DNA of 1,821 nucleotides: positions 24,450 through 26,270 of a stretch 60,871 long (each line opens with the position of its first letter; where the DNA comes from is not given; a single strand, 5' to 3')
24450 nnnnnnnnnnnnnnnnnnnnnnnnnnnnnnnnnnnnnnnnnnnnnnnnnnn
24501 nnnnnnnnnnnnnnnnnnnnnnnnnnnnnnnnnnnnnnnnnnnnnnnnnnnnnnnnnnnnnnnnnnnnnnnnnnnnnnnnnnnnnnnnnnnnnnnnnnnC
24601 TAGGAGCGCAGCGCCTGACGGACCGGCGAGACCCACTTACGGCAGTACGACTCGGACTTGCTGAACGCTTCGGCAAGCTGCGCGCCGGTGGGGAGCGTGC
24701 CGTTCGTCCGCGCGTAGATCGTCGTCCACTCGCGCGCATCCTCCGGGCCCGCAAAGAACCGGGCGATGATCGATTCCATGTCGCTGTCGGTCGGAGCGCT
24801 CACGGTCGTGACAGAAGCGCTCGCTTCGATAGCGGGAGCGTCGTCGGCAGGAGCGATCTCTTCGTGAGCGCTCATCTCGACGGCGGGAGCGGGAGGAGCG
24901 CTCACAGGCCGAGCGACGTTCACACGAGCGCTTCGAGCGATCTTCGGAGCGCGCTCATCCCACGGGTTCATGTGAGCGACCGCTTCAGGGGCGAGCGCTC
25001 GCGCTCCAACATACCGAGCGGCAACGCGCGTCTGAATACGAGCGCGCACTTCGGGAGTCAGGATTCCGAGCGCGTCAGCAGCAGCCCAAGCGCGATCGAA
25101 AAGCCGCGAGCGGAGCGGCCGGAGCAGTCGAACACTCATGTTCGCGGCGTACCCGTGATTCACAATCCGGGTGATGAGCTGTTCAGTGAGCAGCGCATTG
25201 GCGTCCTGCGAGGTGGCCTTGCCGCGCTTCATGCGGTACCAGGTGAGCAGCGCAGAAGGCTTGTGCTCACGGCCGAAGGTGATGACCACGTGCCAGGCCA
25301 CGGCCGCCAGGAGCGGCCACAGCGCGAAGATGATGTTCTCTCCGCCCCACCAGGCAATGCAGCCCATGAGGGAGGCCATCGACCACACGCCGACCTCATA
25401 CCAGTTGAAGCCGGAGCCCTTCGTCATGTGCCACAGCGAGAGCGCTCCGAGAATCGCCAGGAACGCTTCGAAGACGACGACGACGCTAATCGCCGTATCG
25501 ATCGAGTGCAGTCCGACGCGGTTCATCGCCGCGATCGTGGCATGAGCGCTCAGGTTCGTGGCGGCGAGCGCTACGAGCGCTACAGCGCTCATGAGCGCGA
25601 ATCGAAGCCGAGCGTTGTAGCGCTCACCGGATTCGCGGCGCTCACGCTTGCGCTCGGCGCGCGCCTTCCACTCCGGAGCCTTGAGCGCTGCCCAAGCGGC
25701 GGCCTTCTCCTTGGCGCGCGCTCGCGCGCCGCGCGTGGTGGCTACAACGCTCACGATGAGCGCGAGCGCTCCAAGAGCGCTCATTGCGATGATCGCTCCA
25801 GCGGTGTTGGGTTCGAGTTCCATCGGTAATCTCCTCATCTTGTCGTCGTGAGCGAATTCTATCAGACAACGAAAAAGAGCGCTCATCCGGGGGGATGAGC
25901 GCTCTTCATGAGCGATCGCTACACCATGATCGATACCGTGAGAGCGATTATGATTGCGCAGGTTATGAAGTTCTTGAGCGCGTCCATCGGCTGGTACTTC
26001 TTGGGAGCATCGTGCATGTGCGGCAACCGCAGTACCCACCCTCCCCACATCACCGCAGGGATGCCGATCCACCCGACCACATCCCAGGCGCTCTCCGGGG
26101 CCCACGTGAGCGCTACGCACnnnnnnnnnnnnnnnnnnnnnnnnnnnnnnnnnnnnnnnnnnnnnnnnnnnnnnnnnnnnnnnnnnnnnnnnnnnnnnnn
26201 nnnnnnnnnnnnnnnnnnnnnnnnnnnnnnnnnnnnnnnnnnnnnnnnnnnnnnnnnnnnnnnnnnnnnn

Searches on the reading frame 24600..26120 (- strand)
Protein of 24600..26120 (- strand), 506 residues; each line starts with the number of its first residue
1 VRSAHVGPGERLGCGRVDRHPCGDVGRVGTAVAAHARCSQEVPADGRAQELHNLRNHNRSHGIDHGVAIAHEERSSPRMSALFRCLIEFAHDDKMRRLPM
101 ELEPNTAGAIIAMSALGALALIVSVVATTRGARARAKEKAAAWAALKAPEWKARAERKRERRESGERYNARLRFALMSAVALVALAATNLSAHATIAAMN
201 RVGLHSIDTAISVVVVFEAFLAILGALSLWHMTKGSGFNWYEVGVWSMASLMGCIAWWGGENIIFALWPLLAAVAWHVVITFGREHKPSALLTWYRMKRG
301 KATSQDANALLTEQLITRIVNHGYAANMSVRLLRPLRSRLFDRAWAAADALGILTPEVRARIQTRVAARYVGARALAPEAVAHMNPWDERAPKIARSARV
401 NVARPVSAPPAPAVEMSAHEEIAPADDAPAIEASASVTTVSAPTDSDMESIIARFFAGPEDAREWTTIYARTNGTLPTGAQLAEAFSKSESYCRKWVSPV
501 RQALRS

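Call 11: search_protein_families(library=pfam, proteins=[window:24600-26120:-], max_evalue=0.001)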
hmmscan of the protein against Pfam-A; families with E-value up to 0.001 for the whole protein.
window:24600-26120:- (506 aa): 0 families

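Call 14: search_dna_similar(query=window:24600-26120:-, collection=phages, mode=protein, max_rows=25)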
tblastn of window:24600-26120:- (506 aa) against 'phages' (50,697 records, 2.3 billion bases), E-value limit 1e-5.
No match.

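Call 15: find_related_loci(query=window:24600-26120:-, collection=viral_contigs, flank=10000)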
Query window:24600-26120:- (506 aa) in viral_contigs; peptide patterns used: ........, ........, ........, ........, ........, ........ (x = any residue, [..] = any of these).
21 stretches matched a pattern; 3 encode a relative of the query (tblastn E <= 1e-3); 3 distinct loci.
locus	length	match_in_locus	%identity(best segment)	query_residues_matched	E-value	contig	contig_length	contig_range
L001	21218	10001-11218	64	108-504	2e-157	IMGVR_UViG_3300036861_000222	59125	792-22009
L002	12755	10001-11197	63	109-504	2e-132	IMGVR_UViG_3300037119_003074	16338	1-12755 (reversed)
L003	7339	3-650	92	292-506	3e-115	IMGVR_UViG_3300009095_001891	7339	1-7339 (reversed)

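Call 19: find_related_loci(query=window:24600-26120:-, collection=metagenome_contigs, flank=10000)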
Query window:24600-26120:- (506 aa) in metagenome_contigs; peptide patterns used: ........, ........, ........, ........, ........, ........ (x = any residue, [..] = any of these).
164 stretches matched a pattern; 3 encode a relative of the query (tblastn E <= 1e-3); 3 distinct loci.
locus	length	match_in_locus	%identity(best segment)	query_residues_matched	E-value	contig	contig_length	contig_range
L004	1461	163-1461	92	1-432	0e+0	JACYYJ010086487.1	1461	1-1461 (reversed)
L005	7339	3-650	92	292-506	7e-116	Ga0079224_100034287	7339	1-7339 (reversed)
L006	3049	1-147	96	458-506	4e-26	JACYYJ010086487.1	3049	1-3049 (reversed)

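Call 20: find_encoding_contigs(protein=window:24600-26120:-, flank=10000, max_places=10)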
Protein window:24600-26120:- (506 aa): no gene with exactly this product is on record in the collection.

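Call 64: search_protein_families(library=phrogs, proteins=[window:24600-26120:-], max_evalue=0.0001)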
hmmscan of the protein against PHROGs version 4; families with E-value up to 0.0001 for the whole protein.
window:24600-26120:- (506 aa): 0 families

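Call 65: search_solved_structures(query=window:24600-26120:-, max_evalue=1)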
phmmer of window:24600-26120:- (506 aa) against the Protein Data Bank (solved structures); distinct sequences matched with E-value up to 1: 6.
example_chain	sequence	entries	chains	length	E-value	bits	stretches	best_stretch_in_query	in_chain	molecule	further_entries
7kbp_A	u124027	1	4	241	0.16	14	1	228-303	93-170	Single-chain Fv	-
5gs3_H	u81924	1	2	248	0.49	12.4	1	239-304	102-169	diabody protein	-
9lsi_C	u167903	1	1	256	0.51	12.3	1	239-304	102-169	Diabody (CitS VH-TLR3 VL)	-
9lsh_D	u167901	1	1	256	0.52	12.3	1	239-304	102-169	Diabody (CitS VH-TLR3 VL)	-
9lsj_D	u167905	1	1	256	0.53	12.3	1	239-304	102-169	Diabody (CitS VH-TLR3 VL)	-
5gs2_D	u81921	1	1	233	0.77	11.7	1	237-303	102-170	anti-repebody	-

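Call 73: find_homologous_proteins(query=window:24600-25823:-, max_evalue=1e-20)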
Query window:24600-25823:- (407 aa): 141 proteins with E <= 1e-20 among 8000 candidates; the best 120 are listed.
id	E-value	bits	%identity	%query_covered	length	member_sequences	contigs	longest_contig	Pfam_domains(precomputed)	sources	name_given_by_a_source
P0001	1.5e-246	836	96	100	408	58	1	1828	-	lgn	-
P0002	2.6e-167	575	73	93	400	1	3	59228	-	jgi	jgi:cell pole-organizing protein PopZ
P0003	2.9e-167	575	70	100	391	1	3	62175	-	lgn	-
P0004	3.5e-167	574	72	93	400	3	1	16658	-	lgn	-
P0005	6.9e-161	554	67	100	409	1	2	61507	-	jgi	jgi:hypothetical protein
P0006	4.1e-159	548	70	88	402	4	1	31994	-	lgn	-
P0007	8.5e-159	547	66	98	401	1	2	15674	-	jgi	-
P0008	1.2e-157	543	67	100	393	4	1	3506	-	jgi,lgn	jgi:hypothetical protein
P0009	4.2e-157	541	67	100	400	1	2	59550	-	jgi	jgi:hypothetical protein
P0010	5.9e-155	534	65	100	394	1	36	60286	-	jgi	jgi:hypothetical protein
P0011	3.4e-154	532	65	100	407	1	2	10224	-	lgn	-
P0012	4.2e-154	531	65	100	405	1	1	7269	-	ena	-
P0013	4.7e-154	531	65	100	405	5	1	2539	-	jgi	-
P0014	4.9e-154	531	65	100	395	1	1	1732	-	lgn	-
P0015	7.1e-154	531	66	100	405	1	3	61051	-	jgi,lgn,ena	-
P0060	4.0e-146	505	63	100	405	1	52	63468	-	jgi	jgi:hypothetical protein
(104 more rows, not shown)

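Call 74: list_cluster_members(proteins=[P0001])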
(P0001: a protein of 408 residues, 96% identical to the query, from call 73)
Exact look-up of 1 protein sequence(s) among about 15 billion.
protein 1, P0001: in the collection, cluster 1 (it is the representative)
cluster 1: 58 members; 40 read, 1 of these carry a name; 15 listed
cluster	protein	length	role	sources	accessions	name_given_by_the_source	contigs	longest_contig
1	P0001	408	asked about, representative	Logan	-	-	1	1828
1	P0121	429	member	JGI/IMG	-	hypothetical protein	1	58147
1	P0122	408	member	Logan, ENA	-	-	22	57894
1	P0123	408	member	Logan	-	-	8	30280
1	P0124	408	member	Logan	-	-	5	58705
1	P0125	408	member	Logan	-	-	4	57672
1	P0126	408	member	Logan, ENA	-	-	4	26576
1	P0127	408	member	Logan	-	-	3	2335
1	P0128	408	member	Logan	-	-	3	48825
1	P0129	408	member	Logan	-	-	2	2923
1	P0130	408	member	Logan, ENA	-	-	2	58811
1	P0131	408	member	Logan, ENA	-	-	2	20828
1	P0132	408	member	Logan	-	-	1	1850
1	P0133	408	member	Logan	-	-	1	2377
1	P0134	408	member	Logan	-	-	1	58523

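Call 75: find_encoding_contigs(protein=P0122, flank=6000, max_places=10)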
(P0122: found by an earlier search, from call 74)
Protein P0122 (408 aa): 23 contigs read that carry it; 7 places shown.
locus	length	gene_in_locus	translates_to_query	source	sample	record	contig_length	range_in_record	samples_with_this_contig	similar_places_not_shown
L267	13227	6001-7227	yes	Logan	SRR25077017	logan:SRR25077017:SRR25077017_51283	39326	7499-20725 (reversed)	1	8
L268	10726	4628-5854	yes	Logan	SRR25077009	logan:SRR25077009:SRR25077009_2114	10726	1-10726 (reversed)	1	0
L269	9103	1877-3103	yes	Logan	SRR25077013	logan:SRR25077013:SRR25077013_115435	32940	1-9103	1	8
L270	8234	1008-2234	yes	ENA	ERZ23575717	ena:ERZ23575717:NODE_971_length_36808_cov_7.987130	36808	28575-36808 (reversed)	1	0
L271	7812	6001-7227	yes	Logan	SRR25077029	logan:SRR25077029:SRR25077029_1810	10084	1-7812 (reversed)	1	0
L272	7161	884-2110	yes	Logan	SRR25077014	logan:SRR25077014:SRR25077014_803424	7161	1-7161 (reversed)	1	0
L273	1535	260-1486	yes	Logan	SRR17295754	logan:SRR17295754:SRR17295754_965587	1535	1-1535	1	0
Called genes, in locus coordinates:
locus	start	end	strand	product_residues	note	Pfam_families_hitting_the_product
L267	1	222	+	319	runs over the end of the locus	PF12705:PDDEXK_1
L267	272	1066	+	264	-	PF13479:AAA_24 (faint)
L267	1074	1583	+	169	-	PF05037:DUF669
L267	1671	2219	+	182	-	-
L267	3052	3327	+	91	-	-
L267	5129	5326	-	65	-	-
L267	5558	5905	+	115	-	-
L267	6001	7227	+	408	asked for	-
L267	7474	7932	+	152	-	-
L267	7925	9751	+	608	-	PF01580:FtsK_SpoIIIE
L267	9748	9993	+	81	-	-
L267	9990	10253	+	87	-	-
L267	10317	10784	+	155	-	PF19474:DUF6011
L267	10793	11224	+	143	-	PF02467:Whib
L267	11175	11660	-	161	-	-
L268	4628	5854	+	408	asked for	-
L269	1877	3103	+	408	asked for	-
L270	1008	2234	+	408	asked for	-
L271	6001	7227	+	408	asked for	-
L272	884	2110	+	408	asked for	-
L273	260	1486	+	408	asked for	-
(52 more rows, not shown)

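Call 79: find_encoding_contigs(protein=P0125, flank=5000, max_places=10)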
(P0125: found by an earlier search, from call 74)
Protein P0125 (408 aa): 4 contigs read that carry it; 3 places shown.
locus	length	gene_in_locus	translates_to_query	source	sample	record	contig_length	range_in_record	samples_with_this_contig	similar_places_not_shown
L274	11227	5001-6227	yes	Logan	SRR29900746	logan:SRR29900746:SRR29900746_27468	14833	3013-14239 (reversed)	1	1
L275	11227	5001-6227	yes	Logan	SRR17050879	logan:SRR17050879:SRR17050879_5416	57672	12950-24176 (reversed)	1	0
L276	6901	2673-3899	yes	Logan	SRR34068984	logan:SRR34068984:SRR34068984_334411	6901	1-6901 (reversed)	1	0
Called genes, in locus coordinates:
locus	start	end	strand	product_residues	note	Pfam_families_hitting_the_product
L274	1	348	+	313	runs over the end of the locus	?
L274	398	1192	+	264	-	PF13479:AAA_24 (weak)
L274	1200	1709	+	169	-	PF05037:DUF669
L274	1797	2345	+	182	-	-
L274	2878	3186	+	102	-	-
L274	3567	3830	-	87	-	-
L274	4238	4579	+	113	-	-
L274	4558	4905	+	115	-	-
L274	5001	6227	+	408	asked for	-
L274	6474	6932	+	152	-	-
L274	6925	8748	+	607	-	PF01580:FtsK_SpoIIIE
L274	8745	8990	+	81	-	-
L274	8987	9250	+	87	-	-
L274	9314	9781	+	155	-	PF19474:DUF6011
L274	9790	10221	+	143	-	PF02467:Whib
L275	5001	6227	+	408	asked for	-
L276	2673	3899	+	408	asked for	-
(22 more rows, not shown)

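Call 80: find_encoding_contigs(protein=P0131, flank=5000, max_places=10)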
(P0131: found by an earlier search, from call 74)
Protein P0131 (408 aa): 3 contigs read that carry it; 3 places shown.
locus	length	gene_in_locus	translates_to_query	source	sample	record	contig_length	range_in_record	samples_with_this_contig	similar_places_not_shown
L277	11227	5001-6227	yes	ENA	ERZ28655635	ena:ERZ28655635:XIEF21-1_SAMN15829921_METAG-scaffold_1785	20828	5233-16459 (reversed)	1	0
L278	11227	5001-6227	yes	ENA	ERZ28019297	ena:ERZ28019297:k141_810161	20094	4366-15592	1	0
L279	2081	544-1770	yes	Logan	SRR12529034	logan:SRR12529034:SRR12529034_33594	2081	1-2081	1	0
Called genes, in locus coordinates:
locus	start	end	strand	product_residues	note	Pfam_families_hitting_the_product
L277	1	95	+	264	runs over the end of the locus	PF13479:AAA_24 (weak)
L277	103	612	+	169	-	PF05037:DUF669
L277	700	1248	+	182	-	-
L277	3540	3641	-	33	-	-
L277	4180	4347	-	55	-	-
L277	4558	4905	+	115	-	-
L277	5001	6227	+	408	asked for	-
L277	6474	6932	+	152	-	-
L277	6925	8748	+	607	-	PF01580:FtsK_SpoIIIE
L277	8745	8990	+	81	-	-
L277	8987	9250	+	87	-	-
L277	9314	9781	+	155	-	PF19474:DUF6011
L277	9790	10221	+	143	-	PF02467:Whib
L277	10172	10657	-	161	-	-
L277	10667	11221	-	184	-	-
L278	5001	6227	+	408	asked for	-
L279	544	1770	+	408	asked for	-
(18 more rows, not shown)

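Call 93: find_encoding_contigs(protein=P0060, flank=6000, max_places=10)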
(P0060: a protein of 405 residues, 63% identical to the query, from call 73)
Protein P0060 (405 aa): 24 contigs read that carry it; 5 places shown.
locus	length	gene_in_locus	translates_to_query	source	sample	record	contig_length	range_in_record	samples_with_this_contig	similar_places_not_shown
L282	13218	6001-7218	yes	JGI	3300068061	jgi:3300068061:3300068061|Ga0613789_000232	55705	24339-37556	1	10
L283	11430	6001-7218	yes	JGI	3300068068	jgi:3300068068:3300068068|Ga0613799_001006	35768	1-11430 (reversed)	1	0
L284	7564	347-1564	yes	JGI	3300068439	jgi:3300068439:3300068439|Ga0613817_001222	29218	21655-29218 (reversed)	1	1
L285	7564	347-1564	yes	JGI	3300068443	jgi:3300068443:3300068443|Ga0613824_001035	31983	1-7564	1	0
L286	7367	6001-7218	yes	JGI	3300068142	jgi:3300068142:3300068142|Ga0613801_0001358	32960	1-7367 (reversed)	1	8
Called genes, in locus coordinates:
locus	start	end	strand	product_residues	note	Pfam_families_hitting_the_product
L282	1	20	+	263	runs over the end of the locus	PF13479:AAA_24 (weak)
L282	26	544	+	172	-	PF05037:DUF669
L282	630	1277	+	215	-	-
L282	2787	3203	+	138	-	PF25682:Phage_VG64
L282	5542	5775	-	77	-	-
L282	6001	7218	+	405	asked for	-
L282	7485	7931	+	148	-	-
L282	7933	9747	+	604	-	PF01580:FtsK_SpoIIIE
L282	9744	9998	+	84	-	-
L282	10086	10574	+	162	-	PF19474:DUF6011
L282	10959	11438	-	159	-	-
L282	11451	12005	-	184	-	-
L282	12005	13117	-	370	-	PF16466:DUF5047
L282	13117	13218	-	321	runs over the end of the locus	-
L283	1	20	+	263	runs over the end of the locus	PF13479:AAA_24 (weak)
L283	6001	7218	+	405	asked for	-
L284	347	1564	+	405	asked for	-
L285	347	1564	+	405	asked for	-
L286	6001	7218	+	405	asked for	-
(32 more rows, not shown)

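Call 94: find_encoding_contigs(protein=P0010, flank=6000, max_places=10)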
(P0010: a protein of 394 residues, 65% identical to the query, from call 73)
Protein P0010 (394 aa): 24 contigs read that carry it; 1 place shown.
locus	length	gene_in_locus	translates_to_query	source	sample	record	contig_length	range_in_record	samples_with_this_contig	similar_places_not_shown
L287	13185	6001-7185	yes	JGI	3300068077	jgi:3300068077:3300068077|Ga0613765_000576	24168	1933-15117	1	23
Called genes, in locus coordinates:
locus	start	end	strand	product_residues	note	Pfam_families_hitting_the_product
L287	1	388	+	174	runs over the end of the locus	-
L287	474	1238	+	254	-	-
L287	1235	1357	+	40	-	-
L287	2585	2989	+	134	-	PF25682:Phage_VG64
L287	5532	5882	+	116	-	-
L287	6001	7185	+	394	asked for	-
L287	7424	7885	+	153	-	-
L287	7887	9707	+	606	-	PF01580:FtsK_SpoIIIE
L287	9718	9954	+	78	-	-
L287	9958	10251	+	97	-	-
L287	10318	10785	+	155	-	PF19474:DUF6011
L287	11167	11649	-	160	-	-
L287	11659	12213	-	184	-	-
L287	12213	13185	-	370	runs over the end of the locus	PF16466:DUF5047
